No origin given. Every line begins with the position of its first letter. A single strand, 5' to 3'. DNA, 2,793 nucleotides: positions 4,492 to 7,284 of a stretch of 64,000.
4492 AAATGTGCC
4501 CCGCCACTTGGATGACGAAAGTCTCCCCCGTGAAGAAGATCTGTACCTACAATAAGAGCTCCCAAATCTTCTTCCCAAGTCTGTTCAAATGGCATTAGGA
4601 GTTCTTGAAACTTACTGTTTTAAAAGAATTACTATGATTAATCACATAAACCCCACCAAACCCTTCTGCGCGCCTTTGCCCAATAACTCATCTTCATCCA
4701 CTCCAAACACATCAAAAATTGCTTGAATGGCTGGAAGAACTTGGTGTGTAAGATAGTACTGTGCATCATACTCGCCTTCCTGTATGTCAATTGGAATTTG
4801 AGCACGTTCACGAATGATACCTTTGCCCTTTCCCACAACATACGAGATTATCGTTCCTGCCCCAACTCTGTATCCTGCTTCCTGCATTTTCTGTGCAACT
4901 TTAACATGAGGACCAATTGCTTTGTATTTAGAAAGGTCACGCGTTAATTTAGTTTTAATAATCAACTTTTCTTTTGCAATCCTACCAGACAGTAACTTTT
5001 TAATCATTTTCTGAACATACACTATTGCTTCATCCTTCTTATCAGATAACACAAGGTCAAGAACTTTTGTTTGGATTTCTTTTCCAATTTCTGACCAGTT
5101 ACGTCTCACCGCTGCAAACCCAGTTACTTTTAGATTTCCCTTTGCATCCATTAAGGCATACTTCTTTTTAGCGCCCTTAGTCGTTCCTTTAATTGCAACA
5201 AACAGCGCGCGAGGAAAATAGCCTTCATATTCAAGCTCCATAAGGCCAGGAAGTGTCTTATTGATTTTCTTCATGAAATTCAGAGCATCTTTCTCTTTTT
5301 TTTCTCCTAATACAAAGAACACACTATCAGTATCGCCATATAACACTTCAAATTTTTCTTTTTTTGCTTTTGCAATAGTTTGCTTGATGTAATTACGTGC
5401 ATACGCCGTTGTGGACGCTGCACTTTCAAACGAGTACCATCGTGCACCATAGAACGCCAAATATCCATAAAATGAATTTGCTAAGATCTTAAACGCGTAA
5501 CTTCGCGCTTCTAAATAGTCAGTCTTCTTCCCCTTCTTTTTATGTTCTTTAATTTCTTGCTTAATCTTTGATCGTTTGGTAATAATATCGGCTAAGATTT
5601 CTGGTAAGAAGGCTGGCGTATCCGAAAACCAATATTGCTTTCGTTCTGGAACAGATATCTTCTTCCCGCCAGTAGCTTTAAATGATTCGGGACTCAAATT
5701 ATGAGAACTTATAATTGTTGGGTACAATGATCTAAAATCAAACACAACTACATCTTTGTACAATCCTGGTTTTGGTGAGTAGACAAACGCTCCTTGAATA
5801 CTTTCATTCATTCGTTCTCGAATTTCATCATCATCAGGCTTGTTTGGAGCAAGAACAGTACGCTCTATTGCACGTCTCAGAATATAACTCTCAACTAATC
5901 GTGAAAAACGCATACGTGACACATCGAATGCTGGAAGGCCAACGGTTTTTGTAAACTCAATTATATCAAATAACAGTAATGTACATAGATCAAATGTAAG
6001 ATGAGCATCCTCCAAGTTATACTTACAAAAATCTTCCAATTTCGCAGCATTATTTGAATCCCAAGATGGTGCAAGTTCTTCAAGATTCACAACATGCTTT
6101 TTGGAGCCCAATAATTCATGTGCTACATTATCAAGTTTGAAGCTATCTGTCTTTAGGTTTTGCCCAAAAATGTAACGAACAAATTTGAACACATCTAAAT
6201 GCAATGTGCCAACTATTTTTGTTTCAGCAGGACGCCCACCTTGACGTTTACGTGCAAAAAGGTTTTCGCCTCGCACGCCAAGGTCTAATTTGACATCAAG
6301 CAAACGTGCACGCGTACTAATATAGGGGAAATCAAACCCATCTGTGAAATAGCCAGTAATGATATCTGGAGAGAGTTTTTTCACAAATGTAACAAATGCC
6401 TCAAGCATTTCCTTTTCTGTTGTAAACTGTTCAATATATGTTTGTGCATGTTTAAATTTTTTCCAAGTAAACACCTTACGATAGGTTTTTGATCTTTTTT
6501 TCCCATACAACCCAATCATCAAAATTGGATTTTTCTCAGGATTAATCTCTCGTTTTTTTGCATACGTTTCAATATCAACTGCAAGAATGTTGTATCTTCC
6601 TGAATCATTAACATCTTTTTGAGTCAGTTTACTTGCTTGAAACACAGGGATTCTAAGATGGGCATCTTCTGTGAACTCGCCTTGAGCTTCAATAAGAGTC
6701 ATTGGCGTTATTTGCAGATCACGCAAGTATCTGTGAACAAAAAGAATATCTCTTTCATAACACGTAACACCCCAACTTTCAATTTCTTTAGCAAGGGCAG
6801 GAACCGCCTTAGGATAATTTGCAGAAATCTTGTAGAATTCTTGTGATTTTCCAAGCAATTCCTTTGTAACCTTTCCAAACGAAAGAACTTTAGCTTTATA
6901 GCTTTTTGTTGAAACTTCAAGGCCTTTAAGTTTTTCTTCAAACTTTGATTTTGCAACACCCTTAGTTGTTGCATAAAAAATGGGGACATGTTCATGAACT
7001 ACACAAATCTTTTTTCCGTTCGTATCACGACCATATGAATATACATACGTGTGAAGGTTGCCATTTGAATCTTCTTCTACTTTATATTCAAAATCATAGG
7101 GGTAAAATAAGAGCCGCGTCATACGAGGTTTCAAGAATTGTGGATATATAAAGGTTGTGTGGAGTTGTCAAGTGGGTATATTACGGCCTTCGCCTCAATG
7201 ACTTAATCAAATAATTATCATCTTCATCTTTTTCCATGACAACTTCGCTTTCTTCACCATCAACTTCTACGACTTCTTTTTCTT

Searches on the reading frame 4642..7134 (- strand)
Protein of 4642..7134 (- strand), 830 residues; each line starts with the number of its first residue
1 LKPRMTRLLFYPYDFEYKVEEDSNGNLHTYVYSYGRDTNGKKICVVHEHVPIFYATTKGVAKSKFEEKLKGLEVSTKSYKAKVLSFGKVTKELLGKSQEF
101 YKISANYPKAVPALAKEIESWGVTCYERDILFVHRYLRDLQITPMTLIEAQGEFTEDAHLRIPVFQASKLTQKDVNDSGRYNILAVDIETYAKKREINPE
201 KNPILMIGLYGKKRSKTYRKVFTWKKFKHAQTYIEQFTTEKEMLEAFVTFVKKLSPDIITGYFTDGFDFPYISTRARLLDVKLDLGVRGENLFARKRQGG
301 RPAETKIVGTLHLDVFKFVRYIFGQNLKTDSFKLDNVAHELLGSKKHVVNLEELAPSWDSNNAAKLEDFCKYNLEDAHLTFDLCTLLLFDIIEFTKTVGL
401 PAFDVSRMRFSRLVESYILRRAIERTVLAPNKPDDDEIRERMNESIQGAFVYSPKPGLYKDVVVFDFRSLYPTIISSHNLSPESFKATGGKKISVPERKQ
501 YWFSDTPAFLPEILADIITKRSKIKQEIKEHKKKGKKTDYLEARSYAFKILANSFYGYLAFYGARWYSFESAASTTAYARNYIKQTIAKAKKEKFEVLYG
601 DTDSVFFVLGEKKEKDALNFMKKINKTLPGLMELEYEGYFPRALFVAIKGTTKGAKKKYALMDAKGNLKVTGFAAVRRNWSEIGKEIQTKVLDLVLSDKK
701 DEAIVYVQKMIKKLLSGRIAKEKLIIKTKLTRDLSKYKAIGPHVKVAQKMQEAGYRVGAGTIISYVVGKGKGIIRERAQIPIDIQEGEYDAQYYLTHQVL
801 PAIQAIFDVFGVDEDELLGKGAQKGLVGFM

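Call 80: search_protein_families(library=pfam, proteins=[window:4642-7134:-], max_evalue=0.001)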
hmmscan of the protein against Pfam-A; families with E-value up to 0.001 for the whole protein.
window:4642-7134:- (830 aa): 3 families
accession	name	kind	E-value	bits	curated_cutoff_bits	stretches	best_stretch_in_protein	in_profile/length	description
PF00136.26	DNA_pol_B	-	2.9e-61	208.1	23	1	411-808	12-451/453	DNA polymerase family B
PF03104.25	DNA_pol_B_exo1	-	6e-30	104.9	23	1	124-337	2-242/242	DNA polymerase family B, exonuclease domain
PF13482.12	RNase_H_2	-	3.1e-06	27.7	22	1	186-386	3-163/165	RNase_H superfamily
